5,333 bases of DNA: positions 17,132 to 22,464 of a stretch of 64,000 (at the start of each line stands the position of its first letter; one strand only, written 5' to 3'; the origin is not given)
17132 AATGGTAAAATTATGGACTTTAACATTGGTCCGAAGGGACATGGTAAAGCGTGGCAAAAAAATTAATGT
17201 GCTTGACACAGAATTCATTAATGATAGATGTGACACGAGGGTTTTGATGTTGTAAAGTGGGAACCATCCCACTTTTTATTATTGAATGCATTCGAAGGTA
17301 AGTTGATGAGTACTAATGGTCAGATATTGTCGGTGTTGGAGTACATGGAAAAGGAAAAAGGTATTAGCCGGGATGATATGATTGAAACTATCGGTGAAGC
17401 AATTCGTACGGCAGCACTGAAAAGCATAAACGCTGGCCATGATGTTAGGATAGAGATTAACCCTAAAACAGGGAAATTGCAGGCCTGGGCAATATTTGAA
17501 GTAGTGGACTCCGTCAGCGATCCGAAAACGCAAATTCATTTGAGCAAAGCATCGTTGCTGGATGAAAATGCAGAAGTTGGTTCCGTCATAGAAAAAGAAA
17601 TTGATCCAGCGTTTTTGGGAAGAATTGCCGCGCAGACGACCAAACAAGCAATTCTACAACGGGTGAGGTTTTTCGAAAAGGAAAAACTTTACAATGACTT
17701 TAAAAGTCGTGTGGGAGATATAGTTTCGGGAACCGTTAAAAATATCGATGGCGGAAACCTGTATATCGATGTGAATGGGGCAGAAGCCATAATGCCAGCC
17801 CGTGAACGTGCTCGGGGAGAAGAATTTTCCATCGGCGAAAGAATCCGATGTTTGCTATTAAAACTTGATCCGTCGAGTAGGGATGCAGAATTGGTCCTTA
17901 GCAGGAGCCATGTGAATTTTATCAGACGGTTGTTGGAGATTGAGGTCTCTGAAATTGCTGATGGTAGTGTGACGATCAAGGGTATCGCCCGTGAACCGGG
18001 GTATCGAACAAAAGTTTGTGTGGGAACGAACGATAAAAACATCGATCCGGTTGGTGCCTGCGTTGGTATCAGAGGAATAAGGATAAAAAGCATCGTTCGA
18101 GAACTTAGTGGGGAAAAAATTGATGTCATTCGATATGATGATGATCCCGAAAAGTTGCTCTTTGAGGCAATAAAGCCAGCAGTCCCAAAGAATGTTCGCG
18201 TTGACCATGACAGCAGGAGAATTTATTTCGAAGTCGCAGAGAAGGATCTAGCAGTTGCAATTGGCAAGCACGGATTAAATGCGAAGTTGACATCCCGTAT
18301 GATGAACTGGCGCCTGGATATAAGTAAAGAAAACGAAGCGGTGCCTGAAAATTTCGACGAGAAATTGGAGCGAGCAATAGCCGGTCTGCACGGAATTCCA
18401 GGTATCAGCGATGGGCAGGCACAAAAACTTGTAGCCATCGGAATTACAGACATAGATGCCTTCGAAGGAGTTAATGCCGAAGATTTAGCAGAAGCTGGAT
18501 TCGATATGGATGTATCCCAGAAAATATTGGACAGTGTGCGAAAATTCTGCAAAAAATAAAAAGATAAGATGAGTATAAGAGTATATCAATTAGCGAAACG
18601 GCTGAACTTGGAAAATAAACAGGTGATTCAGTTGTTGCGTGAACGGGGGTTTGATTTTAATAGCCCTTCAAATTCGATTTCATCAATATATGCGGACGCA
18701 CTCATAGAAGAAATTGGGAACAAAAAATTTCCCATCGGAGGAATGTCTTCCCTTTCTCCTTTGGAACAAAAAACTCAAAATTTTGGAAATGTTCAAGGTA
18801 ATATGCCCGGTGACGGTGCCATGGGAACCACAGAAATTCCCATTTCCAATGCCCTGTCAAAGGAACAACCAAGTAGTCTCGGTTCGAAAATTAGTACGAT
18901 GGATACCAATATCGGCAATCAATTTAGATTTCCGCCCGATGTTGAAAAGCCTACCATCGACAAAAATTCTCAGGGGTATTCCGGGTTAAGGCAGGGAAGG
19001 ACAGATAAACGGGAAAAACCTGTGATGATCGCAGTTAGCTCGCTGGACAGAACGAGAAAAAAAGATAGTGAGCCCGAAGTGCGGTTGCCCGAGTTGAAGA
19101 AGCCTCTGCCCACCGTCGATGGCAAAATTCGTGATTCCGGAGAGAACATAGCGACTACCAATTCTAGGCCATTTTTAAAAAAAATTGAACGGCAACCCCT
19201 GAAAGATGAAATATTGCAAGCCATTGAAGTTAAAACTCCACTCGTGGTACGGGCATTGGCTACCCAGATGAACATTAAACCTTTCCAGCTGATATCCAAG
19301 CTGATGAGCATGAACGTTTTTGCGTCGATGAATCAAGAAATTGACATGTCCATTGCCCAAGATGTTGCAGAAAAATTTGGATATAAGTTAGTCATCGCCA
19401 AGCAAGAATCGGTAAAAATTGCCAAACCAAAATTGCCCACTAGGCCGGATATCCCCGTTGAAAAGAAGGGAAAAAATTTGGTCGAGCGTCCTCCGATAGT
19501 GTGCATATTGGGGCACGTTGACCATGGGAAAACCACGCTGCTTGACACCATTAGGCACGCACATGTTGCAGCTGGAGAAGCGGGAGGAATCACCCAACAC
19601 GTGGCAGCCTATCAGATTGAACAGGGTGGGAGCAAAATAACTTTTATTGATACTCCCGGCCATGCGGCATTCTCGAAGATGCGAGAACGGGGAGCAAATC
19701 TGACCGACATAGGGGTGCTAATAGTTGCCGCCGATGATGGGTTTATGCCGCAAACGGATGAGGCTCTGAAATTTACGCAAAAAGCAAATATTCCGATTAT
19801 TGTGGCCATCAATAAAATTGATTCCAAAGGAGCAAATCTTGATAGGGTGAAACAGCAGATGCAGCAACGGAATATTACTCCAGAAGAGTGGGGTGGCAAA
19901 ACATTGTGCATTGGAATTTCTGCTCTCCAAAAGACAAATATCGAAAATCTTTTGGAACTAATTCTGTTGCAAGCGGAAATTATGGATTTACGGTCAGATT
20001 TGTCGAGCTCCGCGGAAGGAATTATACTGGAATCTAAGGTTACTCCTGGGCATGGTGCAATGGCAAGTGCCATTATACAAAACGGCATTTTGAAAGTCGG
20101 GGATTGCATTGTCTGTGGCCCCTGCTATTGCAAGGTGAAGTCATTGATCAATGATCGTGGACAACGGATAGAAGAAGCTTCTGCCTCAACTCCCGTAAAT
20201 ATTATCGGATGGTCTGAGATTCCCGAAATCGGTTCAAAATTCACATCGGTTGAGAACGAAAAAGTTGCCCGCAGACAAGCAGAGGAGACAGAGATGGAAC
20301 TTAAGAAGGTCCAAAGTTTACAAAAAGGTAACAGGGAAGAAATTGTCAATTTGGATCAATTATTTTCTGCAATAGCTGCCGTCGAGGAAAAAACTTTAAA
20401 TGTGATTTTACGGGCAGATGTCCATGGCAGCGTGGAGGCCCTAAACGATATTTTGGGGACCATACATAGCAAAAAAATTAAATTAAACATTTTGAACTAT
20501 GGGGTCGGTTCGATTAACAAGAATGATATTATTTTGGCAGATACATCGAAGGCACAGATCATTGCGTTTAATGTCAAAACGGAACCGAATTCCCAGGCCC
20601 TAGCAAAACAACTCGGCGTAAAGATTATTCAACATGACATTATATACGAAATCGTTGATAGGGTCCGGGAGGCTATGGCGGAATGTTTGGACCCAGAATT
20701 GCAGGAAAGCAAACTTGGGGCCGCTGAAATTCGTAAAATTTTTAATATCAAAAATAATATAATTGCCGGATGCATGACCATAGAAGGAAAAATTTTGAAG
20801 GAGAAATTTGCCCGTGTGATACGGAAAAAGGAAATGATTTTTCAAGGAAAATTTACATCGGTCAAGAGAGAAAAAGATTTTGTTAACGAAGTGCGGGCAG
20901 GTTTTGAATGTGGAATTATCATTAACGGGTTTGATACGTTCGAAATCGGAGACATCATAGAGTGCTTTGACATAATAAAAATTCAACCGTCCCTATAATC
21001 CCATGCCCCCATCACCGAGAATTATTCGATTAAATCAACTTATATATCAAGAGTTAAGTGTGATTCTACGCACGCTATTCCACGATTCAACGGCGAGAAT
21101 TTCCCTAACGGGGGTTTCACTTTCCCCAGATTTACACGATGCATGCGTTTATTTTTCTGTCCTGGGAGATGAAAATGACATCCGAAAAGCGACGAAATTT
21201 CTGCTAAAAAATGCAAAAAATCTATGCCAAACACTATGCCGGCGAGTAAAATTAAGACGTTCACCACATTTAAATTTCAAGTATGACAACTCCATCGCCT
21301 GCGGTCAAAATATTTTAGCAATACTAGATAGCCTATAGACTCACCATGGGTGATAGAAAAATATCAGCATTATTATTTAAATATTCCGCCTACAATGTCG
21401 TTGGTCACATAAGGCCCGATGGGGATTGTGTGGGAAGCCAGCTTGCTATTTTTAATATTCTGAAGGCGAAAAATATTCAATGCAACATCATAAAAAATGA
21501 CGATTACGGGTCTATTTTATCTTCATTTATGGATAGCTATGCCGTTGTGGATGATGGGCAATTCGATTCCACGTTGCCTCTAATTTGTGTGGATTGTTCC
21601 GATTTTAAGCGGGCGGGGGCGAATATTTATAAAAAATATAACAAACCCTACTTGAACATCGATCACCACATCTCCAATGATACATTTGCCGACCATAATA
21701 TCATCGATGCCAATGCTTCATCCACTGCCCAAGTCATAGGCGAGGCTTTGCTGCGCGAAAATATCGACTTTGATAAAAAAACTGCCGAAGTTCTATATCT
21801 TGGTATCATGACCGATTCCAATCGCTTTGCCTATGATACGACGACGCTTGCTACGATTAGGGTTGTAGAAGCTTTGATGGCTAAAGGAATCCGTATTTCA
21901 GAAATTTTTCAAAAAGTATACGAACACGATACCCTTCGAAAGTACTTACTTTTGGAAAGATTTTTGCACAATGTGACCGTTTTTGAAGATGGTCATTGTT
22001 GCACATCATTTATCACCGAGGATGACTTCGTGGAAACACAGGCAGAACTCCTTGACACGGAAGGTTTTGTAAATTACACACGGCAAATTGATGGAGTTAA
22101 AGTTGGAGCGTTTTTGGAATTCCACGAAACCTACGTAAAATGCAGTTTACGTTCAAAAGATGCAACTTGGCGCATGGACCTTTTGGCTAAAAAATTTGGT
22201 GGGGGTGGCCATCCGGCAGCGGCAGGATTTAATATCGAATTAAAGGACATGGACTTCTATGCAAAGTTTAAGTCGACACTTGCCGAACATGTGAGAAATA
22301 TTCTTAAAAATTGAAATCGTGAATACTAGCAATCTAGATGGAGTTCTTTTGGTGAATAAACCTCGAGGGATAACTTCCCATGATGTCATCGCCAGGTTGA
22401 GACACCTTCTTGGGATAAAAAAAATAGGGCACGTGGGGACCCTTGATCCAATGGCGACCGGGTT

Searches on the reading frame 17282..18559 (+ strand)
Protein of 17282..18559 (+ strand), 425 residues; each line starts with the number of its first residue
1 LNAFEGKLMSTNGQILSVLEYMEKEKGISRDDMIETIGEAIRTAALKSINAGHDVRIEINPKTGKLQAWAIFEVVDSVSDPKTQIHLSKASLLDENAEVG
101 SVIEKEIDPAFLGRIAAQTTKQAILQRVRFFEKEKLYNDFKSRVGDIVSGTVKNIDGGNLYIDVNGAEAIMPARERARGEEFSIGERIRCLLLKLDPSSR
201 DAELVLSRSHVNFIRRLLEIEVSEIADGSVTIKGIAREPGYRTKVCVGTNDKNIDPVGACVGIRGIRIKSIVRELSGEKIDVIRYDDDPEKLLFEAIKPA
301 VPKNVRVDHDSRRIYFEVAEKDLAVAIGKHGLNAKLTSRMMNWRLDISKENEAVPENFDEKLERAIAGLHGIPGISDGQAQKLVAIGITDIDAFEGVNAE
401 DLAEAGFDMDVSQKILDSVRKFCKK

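Call 78: search_protein_families(library=pfam, proteins=[window:17282-18559:+], max_evalue=0.00001)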
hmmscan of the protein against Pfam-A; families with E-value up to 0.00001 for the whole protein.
window:17282-18559:+ (425 aa): 3 families
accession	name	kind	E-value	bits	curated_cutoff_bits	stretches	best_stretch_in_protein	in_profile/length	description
PF08529.16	NusA_N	-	1.8e-32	112.5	23.8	1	15-134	2-119/119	NusA N-terminal domain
PF13184.12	KH_5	-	6.3e-24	84.3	27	1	239-306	1-68/69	NusA-like KH domain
PF00575.29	S1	-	8.3e-06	26.5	22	0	143-200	3-67/74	S1 RNA binding domain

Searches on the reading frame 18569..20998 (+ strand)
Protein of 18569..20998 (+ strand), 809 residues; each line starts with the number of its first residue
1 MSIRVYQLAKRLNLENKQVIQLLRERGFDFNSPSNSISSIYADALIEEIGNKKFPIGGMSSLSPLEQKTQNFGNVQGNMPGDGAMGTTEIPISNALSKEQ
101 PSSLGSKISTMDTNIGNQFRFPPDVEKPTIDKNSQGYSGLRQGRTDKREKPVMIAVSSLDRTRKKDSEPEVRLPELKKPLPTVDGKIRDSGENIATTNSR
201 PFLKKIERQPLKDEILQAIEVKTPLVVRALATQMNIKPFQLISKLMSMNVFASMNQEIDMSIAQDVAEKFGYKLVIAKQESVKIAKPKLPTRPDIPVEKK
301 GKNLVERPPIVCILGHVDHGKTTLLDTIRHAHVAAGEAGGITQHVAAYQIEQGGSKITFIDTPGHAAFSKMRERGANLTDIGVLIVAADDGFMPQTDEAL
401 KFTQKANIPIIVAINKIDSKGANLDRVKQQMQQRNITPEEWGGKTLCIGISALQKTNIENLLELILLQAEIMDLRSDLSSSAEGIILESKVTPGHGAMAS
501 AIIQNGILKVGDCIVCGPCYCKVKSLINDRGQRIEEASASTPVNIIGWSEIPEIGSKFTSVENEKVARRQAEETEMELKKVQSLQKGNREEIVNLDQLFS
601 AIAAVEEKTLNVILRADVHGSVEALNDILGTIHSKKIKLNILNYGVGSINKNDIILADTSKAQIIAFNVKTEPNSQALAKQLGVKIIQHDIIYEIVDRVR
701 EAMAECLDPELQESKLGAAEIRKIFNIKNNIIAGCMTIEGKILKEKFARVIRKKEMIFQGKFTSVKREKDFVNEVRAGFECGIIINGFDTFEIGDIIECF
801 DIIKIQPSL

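Call 11: search_protein_families(library=pfam, proteins=[window:18569-20998:+], max_evalue=0.00001)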
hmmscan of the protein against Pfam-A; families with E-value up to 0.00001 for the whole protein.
window:18569-20998:+ (809 aa): 6 families
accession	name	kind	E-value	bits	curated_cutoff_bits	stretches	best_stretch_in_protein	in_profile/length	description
PF00009.33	GTP_EFTU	-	6.8e-39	133.8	26.5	1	310-466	5-183/188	Elongation factor Tu GTP binding domain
PF11987.13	IF-2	-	9.4e-34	116.3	27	1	587-699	4-116/117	Translation-initiation factor 2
PF04760.21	IF2_N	-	1.1e-18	67.2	25.3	2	227-273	6-53/53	Translation initiation factor IF-2, N-terminal region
PF22042.2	EF-G_D2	-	4.3e-18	65.6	27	1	482-560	2-83/84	Elongation factor G domain 2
PF01926.29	MMR_HSR1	-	1.1e-12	48.4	21.9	1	311-416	2-113/113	50S ribosome-binding GTPase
PF03144.31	GTP_EFTU_D2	-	2.3e-06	28.4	30.3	0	733-797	4-72/73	Elongation factor Tu domain 2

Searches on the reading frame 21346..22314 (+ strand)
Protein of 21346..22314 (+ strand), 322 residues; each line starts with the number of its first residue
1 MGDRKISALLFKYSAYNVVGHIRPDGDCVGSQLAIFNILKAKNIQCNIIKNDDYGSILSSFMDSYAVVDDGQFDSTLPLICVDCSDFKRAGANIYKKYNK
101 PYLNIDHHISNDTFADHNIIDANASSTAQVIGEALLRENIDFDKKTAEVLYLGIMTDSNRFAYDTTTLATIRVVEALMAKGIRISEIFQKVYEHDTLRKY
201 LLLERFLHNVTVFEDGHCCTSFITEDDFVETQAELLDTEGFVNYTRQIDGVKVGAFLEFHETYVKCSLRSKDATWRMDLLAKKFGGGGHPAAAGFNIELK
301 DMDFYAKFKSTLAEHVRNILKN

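Call 79: search_protein_families(library=pfam, proteins=[window:21346-22314:+], max_evalue=0.00001)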
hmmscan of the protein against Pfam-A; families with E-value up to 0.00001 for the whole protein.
window:21346-22314:+ (322 aa): 2 families
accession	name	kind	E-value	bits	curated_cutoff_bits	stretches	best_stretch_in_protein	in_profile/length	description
PF01368.27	DHH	-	8.8e-18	65.2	28.1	1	18-154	4-125/125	DHH family, N-terminal domain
PF02272.25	DHHA1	-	1.9e-06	28.7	25.9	1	237-302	17-89/102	DHHA1 domain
